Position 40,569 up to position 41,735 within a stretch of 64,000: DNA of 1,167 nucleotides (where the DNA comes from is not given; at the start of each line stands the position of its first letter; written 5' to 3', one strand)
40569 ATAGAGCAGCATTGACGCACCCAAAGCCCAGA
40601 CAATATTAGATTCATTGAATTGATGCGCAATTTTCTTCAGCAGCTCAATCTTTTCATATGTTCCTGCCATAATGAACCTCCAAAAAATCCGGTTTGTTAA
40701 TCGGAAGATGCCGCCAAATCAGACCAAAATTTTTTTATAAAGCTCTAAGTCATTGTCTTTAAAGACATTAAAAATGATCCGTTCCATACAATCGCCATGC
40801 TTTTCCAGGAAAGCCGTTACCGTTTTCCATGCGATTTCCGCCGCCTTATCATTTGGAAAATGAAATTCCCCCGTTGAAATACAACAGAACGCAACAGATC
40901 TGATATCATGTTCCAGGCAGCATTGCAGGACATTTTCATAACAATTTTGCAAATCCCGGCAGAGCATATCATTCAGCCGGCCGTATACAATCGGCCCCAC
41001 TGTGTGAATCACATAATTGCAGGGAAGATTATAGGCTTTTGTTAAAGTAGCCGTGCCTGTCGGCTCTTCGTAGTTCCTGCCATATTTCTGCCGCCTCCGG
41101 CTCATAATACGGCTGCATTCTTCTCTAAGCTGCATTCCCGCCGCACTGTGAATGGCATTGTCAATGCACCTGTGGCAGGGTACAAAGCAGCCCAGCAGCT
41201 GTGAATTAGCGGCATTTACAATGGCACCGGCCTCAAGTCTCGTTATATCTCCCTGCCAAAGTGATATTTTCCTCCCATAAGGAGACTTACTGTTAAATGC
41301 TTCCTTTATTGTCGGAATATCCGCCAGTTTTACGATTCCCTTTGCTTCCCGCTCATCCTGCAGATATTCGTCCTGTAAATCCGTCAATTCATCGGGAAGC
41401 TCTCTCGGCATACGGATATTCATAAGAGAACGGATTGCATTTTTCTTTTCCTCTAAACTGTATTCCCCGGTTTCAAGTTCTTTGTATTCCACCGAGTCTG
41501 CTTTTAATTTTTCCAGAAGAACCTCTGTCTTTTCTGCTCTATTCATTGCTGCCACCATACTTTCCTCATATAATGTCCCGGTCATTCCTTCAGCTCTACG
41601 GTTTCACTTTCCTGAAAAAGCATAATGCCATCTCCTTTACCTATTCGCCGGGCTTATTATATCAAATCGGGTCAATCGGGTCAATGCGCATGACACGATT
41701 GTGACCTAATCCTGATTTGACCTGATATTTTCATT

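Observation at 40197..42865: SirTM-type sirtuin / zinc macrodomain / nucleotidyltransferase cluster without GcvH-L or LplA2, apparently wired to PerR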

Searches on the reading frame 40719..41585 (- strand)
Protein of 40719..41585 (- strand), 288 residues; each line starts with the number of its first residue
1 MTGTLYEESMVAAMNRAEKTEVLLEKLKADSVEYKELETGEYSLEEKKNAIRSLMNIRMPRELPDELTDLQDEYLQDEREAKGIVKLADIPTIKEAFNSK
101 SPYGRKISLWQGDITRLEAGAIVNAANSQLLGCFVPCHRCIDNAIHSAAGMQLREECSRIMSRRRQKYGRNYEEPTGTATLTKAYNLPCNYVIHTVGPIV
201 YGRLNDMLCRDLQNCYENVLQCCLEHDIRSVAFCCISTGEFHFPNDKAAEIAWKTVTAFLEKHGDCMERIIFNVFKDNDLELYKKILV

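Call 3: search_protein_families(library=pfam, proteins=[window:40719-41585:-], max_evalue=0.01)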
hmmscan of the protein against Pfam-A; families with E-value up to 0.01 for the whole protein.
window:40719-41585:- (288 aa): 1 family
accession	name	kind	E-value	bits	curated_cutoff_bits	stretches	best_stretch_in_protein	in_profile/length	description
PF01661.27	Macro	-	1.3e-35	122.3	22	1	123-252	1-118/118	Macro domain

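Call 4: search_protein_families(library=ncbifam, proteins=[window:40719-41585:-], max_evalue=0.01)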
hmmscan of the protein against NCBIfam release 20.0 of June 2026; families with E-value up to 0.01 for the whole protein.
window:40719-41585:- (288 aa): 11 families
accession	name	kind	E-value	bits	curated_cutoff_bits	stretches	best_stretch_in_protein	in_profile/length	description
NF003163.0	PRK04143.1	equivalog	5.3e-90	301.4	272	1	14-287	2-260/265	protein-ADP-ribose hydrolase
NF001664.0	PRK00431.1-6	equivalog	1.9e-43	147.8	200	1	106-287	3-169/173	O-acetyl-ADP-ribose deacetylase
NF001663.0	PRK00431.1-4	equivalog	6.2e-38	130.5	285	1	105-287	7-175/180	ADP-ribose-binding protein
NF001660.0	PRK00431.1-1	equivalog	2.2e-36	125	271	1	106-287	4-171/177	O-acetyl-ADP-ribose deacetylase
NF001661.0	PRK00431.1-2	equivalog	5.6e-30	104.5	291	1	106-286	2-170/179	O-acetyl-ADP-ribose deacetylase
NF009880.0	PRK13341.1-1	equivalog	4e-23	81.6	891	1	103-268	425-577/599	AAA family ATPase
NF001667.0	PRK00431.2-3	equivalog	5.8e-20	71.7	252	1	105-286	8-172/182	ADP-ribose-binding protein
NF001662.0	PRK00431.1-3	equivalog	1.1e-18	67.7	215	1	106-287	4-181/185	[protein ADP-ribosylglutamate] hydrolase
NF001668.0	PRK00431.2-4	equivalog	4.3e-17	62.1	278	1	102-287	46-212/220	ADP-ribose-binding protein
NF001665.0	PRK00431.2-1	equivalog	2.8e-16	59.6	315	1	100-287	3-171/177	ADP-ribose-binding protein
NF001666.0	PRK00431.2-2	equivalog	0.00037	20.4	246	1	107-273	3-148/164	ADP-ribose-binding protein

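Call 5: search_protein_families(library=padloc, proteins=[window:40719-41585:-], max_evalue=0.01)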
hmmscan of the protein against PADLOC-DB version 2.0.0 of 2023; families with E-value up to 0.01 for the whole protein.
window:40719-41585:- (288 aa): 0 families

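Call 7: search_solved_structures(query=window:40719-41585:-, max_evalue=0.001, show_alignments=2)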
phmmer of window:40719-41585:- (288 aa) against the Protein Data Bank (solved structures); distinct sequences matched with E-value up to 0.001: 60.
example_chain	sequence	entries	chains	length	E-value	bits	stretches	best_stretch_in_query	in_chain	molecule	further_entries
8rsi_A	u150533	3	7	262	1.6e-67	230.9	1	14-287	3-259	O-acetyl-ADP-ribose deacetylase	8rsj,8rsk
5kiv_A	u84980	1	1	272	1.6e-51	178.4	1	41-287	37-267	Protein-ADP-ribose hydrolase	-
8rsl_A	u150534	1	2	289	1.7e-51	178.3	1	40-287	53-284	Protein-ADP-ribose hydrolase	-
8rsm_A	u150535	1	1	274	6.8e-44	153.4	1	44-285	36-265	Protein-ADP-ribose hydrolase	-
8rsn_A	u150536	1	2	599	1.7e-42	148.8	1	48-287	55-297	ADP-ribose 1''-phosphate phosphatase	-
2x47_A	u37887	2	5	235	4e-39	137.7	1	82-285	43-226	MACRO DOMAIN-CONTAINING PROTEIN 1 | ADP-ribose glycohydrolase MACROD1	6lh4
4iqy_A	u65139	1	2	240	5.1e-39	137.4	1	47-286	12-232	O-acetyl-ADP-ribose deacetylase MACROD2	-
6y4y_A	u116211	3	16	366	6.4e-39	137.1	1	41-286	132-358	Thioredoxin 1,ADP-ribose glycohydrolase MACROD2 | ADP-ribose glycohydrolase MACROD2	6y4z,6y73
5fsu_A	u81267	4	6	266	8.4e-29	103.9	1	104-286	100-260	MACRODOMAIN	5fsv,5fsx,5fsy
4uml_A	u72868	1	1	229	1.6e-26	96.4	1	84-287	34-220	GANGLIOSIDE-INDUCED DIFFERENTIATION-ASSOCIATED PROTEIN 2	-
5cb3_A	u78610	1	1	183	1.8e-26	96.2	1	106-287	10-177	O-acetyl-ADP-ribose deacetylase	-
1spv_A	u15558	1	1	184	2.2e-26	95.9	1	106-287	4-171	putative polyprotein/phosphatase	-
5cms_R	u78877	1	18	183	9e-26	93.9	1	106-287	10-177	O-acetyl-ADP-ribose deacetylase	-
5lau_A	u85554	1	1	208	1.6e-25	93.1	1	107-285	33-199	MacroD-type macrodomain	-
5fud_A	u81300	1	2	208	2.2e-25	92.6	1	107-285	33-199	O-ACETYL-ADP-RIBOSE DEACETYLASE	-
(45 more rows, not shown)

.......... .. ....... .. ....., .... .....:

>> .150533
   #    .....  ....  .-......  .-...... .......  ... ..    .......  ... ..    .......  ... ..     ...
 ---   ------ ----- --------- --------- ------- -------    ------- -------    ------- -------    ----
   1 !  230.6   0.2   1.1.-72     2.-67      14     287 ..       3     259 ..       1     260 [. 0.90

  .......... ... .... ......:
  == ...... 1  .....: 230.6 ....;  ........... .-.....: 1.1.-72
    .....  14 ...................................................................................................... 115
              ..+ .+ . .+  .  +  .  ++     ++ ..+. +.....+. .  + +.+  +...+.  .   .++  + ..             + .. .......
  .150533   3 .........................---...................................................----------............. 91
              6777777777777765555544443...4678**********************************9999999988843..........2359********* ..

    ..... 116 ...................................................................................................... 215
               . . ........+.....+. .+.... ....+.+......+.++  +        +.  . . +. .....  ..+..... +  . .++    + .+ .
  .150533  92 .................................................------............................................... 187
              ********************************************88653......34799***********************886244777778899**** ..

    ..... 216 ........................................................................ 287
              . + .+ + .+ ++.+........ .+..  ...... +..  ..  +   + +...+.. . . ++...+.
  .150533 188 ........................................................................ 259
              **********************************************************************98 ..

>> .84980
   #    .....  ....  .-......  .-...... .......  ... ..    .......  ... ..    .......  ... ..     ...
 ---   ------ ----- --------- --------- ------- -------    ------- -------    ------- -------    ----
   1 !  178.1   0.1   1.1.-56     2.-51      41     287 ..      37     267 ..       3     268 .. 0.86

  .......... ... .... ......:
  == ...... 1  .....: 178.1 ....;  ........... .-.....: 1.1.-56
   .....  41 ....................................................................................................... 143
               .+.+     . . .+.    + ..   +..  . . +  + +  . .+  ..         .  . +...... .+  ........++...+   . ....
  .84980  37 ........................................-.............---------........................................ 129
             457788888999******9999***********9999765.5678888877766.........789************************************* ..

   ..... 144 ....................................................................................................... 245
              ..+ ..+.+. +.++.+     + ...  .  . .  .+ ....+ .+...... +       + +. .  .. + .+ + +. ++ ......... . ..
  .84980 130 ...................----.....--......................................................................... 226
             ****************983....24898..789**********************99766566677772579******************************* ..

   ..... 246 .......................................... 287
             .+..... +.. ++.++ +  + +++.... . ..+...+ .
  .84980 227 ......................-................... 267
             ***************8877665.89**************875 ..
